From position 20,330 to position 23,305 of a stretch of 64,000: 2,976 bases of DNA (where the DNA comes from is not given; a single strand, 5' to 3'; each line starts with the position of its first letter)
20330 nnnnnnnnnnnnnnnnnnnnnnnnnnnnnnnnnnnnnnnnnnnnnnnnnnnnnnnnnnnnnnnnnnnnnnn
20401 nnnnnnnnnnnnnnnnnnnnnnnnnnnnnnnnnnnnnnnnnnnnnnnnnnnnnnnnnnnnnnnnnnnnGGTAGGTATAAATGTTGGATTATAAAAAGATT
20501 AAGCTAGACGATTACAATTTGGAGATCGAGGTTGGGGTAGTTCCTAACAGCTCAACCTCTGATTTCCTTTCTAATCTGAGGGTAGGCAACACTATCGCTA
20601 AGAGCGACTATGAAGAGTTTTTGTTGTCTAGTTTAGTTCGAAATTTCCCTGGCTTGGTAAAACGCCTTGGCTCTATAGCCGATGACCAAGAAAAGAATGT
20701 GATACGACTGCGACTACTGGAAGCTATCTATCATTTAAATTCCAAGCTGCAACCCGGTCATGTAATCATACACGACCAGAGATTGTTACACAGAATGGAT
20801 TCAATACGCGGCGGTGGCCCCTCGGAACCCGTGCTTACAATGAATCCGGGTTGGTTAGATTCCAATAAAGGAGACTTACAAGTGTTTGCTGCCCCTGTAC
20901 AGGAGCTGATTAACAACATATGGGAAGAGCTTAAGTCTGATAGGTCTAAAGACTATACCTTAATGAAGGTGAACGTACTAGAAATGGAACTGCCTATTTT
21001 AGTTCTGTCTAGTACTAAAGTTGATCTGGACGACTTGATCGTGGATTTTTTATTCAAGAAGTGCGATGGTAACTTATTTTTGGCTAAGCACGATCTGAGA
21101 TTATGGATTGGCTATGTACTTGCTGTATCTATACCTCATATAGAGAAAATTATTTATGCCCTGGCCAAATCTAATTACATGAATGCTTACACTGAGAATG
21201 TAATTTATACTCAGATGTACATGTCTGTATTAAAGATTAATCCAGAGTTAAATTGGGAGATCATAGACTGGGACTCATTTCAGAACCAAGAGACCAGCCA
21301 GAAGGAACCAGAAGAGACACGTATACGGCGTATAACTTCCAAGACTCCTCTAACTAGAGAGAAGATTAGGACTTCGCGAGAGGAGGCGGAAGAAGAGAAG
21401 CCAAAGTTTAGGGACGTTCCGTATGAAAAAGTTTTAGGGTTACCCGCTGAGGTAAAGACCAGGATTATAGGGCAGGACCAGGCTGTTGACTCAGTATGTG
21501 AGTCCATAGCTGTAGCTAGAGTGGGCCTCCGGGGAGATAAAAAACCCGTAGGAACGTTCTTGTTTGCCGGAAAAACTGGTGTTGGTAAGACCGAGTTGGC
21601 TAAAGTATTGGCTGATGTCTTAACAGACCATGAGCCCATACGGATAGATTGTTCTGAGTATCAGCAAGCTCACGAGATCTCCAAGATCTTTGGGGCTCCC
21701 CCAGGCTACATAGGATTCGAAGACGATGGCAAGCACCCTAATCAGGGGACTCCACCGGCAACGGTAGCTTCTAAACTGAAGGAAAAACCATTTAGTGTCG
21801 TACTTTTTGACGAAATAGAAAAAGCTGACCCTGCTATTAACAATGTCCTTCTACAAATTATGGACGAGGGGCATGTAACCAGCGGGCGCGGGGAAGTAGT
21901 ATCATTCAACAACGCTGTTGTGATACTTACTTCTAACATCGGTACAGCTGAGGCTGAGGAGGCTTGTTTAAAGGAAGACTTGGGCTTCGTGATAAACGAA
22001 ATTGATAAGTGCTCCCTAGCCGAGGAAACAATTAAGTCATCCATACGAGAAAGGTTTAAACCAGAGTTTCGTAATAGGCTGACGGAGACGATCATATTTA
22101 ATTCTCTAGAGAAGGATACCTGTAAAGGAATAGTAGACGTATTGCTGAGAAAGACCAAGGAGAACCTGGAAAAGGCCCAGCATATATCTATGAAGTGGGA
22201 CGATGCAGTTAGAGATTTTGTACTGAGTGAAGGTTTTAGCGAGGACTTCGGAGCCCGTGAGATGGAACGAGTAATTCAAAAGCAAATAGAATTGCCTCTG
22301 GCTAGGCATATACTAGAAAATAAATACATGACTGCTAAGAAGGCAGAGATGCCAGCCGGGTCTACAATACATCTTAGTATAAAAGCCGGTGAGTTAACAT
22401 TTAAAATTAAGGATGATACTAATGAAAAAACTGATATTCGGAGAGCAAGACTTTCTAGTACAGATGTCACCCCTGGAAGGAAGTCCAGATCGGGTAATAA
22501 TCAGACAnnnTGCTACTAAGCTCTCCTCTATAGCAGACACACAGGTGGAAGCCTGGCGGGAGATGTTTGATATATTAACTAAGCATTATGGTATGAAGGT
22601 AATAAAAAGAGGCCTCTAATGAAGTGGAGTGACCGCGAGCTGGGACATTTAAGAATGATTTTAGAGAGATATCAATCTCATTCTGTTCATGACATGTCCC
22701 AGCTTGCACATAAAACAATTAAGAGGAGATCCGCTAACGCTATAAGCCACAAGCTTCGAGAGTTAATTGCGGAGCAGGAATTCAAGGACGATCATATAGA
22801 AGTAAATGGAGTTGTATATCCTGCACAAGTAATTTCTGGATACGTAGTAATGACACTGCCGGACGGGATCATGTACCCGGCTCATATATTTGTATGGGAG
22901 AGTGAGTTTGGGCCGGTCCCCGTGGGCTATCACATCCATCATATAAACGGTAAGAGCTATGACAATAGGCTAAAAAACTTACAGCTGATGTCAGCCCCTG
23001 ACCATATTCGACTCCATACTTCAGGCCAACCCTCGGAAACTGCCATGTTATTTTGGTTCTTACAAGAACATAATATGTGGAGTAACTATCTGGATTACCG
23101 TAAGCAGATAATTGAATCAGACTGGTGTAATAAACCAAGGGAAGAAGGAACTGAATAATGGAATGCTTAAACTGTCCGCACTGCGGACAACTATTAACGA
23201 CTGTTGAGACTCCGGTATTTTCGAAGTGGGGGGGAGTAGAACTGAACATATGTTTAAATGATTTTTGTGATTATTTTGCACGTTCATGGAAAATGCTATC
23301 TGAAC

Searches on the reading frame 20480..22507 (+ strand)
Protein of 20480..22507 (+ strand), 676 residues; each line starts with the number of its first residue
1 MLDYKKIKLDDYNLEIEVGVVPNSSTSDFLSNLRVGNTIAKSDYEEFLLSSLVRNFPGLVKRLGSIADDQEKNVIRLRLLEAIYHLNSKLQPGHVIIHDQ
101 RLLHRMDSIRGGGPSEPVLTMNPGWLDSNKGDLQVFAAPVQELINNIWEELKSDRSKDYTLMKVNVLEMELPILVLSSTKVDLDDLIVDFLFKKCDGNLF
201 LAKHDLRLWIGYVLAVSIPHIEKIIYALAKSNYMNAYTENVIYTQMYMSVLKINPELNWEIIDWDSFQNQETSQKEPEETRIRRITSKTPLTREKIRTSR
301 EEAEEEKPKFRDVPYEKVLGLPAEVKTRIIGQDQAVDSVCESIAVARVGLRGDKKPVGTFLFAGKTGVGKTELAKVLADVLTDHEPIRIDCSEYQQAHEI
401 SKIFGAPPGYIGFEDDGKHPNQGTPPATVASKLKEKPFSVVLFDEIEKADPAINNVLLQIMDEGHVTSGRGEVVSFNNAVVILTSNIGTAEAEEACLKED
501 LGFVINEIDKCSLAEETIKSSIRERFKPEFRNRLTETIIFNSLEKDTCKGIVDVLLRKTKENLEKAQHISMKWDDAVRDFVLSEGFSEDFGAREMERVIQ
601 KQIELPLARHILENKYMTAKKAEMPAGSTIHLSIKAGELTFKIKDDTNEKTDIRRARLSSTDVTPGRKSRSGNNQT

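Call 36: search_dna_similar(query=window:20480-22507:+, collection=phages, mode=protein, max_rows=15)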
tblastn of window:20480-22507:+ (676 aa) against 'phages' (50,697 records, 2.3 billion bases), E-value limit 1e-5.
Records with a match: 185; places in all: 187; records where one place covers at least 80% of the query: 0.
Best place of each record, by identity: <60% 185.
By first word of the organism name: Bacteriophage 45; Escherichia 33; Listeria 19; Pseudomonas 11; Klebsiella 11; Salmonella 10; Erwinia 8; Vibrio 7; Staphylococcus 6; Acinetobacter 6; and 11 more.
By host as written in the record: - 69; Listeria monocytogenes 19; Escherichia coli 10; Staphylococcus aureus 5; Klebsiella pneumoniae 5; Pseudomonas aeruginosa PAO1 5; Salmonella enterica subsp. enterica serovar Typhimurium 4; Enterococcus faecalis 3; and 46 more.
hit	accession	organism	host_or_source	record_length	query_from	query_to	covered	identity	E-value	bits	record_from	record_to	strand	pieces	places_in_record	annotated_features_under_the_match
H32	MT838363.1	Bacteriophage sp.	human fecal samples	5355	317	644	49%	38.9%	3e-62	230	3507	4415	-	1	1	record has no annotation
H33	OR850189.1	Staphylococcus phage SA 1298 Kay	Staphylococcus aureus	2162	309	644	50%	37.8%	8e-61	221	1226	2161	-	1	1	record has no annotation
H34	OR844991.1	Staphylococcus phage SA 1306 Kay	Staphylococcus aureus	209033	309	644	50%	37.5%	1e-58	221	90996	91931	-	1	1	record has no annotation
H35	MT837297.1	Bacteriophage sp.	human fecal samples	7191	317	644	49%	38.2%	3e-62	231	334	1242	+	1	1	record has no annotation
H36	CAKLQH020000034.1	Acinetobacter phage MD-2021a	not known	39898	316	641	48%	38.4%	7e-62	230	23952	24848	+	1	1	clpB: protein disaggregation chaperone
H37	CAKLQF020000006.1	Acinetobacter phage MD-2021a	not known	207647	316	641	48%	38.4%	7e-62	230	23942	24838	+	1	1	clpB: protein disaggregation chaperone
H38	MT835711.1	Bacteriophage sp.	human fecal samples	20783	316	641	48%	38.4%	2e-61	229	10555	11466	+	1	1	record has no annotation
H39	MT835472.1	Bacteriophage sp.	human fecal samples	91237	317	647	49%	37.5%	5e-60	224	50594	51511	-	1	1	record has no annotation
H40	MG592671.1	Vibrio phage 2.275.O._10N.286.54.E11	Vibrio cyclitrophicus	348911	316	646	49%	37.5%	4e-55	210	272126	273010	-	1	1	ATP-dependent Clp protease ATP-binding subunit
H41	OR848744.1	Listeria phage LM 4-14-1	Listeria monocytogenes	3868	309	645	50%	36.8%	2e-61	228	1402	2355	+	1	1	record has no annotation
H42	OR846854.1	Listeria phage LM 4-11-1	Listeria monocytogenes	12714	309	645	50%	36.8%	3e-61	228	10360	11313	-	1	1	record has no annotation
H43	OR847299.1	Listeria phage LM 4-11-1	Listeria monocytogenes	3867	309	645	50%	36.5%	7e-61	226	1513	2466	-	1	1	record has no annotation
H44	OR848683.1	Listeria phage LM 4-14-1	Listeria monocytogenes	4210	309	645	50%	36.5%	8e-61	226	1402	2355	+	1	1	record has no annotation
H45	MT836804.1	Bacteriophage sp.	human fecal samples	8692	316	651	50%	36.5%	2e-55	210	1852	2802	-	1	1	record has no annotation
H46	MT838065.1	Bacteriophage sp.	human fecal samples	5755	317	638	48%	38.0%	7e-55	209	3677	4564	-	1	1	record has no annotation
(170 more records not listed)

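Call 65: search_protein_families(library=padloc, proteins=[window:20480-22507:+], max_evalue=0.001)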
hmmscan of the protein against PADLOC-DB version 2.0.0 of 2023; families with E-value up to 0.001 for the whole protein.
window:20480-22507:+ (676 aa): 3 families
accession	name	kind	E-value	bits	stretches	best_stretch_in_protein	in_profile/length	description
PDLC04606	PDC-M37B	-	5.2e-30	102.9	1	288-494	102-301/390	-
PDLC03838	DolB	-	1.2e-27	95.2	1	294-492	104-283/375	-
PDLC04605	PDC-M37B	-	1e-23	82.2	1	298-489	245-426/518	-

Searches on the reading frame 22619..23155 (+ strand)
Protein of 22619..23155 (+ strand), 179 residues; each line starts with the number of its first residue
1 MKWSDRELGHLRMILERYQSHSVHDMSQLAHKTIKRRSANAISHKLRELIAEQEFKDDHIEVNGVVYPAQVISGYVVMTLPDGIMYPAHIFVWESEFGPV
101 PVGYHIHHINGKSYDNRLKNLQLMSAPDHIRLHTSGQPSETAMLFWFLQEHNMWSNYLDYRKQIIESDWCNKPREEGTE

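Call 40: search_protein_families(library=phrogs, proteins=[window:22619-23155:+], max_evalue=0.001)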
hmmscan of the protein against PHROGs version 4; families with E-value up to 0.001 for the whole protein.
window:22619-23155:+ (179 aa): 10 families
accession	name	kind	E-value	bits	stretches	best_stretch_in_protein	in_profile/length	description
phrog_7545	-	DNA, RNA and nucleotide metabolism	5.2e-12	47.2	1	47-142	56-142/160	HNH endonuclease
phrog_99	-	DNA, RNA and nucleotide metabolism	1.3e-11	45.8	1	73-124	147-196/383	HNH endonuclease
phrog_1891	-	DNA, RNA and nucleotide metabolism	6.3e-09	36.6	1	51-134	126-213/255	HNH endonuclease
phrog_4578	-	DNA, RNA and nucleotide metabolism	7.9e-09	36.5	1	88-127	14-53/130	HNH endonuclease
phrog_15471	-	DNA, RNA and nucleotide metabolism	3.7e-08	34.4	1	88-143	34-81/183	HNH endonuclease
phrog_59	-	DNA, RNA and nucleotide metabolism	9.5e-08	32.8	1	73-131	174-233/423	HNH endonuclease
phrog_959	-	DNA, RNA and nucleotide metabolism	1.8e-07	32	1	74-135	43-108/138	HNH endonuclease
phrog_1492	-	DNA, RNA and nucleotide metabolism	6.2e-07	29.9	1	57-125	78-151/414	HNH endonuclease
phrog_20891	-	DNA, RNA and nucleotide metabolism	1.8e-05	25.5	1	41-125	105-194/219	HNH endonuclease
phrog_826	-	DNA, RNA and nucleotide metabolism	4.3e-05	24.2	1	44-133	68-158/281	HNH endonuclease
